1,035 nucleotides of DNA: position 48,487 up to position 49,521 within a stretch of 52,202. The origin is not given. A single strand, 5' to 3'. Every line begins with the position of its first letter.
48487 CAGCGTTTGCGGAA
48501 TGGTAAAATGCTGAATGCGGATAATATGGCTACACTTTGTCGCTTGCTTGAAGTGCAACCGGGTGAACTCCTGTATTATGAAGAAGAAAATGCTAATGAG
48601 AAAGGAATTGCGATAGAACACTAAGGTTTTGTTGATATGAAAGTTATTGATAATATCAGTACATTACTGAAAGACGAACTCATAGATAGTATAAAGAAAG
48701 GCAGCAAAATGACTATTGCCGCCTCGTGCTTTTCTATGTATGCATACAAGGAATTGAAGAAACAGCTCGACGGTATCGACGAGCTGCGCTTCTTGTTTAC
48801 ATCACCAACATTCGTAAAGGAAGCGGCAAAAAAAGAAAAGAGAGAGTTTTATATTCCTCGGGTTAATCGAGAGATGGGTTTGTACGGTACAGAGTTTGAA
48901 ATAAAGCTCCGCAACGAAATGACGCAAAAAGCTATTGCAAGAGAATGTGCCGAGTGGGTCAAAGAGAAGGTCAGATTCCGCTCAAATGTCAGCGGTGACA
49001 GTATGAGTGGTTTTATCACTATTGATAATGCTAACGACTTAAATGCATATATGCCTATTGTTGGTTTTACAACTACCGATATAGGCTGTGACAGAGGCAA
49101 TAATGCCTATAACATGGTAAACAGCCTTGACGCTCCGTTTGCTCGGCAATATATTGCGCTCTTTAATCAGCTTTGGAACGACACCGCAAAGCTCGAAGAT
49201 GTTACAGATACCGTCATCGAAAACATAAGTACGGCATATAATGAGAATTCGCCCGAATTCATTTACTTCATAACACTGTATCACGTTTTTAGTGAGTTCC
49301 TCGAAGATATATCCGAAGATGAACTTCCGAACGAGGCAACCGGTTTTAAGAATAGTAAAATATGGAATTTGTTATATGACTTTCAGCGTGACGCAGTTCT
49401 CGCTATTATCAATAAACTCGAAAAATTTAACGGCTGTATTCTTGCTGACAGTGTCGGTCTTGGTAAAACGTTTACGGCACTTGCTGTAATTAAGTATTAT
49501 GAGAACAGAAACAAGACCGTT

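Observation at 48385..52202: HTH - SNF2 ATPase - DUF4391 module: candidate uncharacterised defence / RM-like system running off the window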

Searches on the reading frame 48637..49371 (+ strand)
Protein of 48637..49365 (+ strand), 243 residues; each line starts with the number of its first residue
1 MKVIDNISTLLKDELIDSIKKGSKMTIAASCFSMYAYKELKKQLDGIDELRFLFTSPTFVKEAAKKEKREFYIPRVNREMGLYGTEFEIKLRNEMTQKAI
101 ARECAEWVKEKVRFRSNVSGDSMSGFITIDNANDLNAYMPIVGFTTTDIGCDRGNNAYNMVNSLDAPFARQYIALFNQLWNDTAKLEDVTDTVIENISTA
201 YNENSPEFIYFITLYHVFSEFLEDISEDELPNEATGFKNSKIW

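Call 20: search_protein_families(library=pfam, proteins=[window:48637-49365:+], max_evalue=1)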
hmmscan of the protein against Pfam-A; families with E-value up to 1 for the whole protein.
seq(243 aa): 0 families

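Call 43: search_solved_structures(query=A3, max_evalue=10, show_alignments=2)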
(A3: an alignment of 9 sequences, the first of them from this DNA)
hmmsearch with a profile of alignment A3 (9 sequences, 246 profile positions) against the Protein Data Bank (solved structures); distinct sequences matched with E-value up to 10: 1.
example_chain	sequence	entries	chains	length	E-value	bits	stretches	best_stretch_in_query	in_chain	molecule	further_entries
2vpt_A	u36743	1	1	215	1.5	11.6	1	203-245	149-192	LIPOLYTIC ENZYME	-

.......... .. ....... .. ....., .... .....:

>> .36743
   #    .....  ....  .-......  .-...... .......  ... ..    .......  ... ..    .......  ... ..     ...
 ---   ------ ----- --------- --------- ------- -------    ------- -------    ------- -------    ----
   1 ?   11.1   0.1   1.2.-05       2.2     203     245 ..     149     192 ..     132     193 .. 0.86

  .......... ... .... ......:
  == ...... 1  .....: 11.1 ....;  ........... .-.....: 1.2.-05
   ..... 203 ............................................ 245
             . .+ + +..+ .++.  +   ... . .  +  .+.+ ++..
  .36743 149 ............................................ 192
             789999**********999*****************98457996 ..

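Call 61: predict_structure(alignment_id=A6)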
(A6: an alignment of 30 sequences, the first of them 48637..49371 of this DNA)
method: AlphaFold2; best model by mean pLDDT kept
length: 245 residues; sequences in the alignment: 30
mean_pLDDT: 50.1   pTM: 0.46
mean pLDDT of the five models: 50.1, 46.9, 44.7, 42.3, 39.1
residues with pLDDT >= 90: 0; 70-90: 28; 50-70: 103; < 50: 114
segments of 3 or more residues with pLDDT < 50: 1-6, 58-96, 141-161, 200-245
pLDDT, mean of each block of 10 residues (from residue 1): 44 61 53 56 64 57 31 28 29 47 60 70 61 61 36 35 61 77 79 58 38 33 32 37 37
secondary structure, 60 per line:
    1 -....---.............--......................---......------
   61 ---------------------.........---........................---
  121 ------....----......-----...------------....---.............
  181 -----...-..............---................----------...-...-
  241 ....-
elements in order: H2-5 H9-21 H24-45 E49-54 H82-90 H94-111 E112-117 E127-130 E135-140 E161-164 H168-180 E186-188 H190-203 H207-222 H241-244

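Call 64: search_protein_families(library=padloc, proteins=[window:48637-49365:+], max_evalue=1)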
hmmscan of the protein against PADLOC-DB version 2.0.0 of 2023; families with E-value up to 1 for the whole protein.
seq(243 aa): 0 families

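Call 65: fold_search(model_id=the predicted structure, library=pdb)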
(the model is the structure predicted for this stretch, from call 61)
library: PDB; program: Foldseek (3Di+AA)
matches with E <= 10: 115; with E <= 0.001: 0
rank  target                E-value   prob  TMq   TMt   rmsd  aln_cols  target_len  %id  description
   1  4rct_A                3.0e-01  0.57  0.28  0.21  12.6       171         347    8  Crystal structure of R-protein of NgoAVII restriction endonuclease (released 2014-12-24)
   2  2o8r_A                3.0e-01  0.57  0.31  0.14   8.8       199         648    9  Crystal Structure of Polyphosphate Kinase from Porphyromonas Gingivalis (released 2006-12-19)
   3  7clg_A                6.7e-01  0.21  0.24  0.09   9.3       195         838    9  Crystal structure of the ATP-dependent restriction endonuclease SauUSI (released 2021-01-20)
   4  7clg_B                9.5e-01  0.20  0.27  0.10   9.9       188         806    9  Crystal structure of the ATP-dependent restriction endonuclease SauUSI (released 2021-01-20)
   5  2o8r_B                1.4e+00  0.21  0.27  0.13   8.1       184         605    6  Crystal Structure of Polyphosphate Kinase from Porphyromonas Gingivalis (released 2006-12-19)
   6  9jz9_A                1.9e+00  0.03  0.17  0.12  15.8       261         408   10  PfDXR - Mn2+ - MAMK218 ternary complex (released 2025-10-22)
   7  1szq_A                2.2e+00  0.03  0.15  0.09  17.2       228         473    8  Crystal Structure of 2-methylcitrate dehydratase (released 2004-04-27)
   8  8kc0                  2.2e+00  0.02  0.09  0.16  14.5       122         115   12  De novo design protein -NB8 (released 2024-08-07)
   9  4zqf_A                2.5e+00  0.06  0.20  0.14  13.6       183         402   11  Crystal structure of DOX-P Reductoisomerase fosmidomycin and magnesium (released 2016-06-29)
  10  1obl_A                2.5e+00  0.03  0.13  0.09  13.7       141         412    7  crystal structure of the S133A mutant of Malonamidase E2 complexed with malonate from Bradyrhizobium japonicum (released 2004-02-13)
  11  1vm6_C                2.8e+00  0.06  0.16  0.17  11.3       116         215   16  Crystal structure of Dihydrodipicolinate reductase (TM1520) from Thermotoga maritima at 2.27 A resolution (released 2004-09-21)
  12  1u5w_C                2.8e+00  0.03  0.09  0.11  15.3        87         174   14  Crystal structure of hypothetical protein yjjX from Escherichia coli (released 2005-08-23)
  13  1xa6                  2.8e+00  0.02  0.13  0.09  18.3       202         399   14  Crystal Structure of the Human Beta2-Chimaerin (released 2004-11-23)
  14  9asm_B                2.8e+00  0.01  0.09  0.09  19.8       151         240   10  Human Drosha and DGCR8 in complex with Pri-let-7f1 (released 2024-09-04)
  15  3qy9_A                3.0e+00  0.03  0.15  0.15  17.4       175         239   10  The Crystal Structure of Dihydrodipicolinate reductase from Staphylococcus aureus (released 2011-08-03)
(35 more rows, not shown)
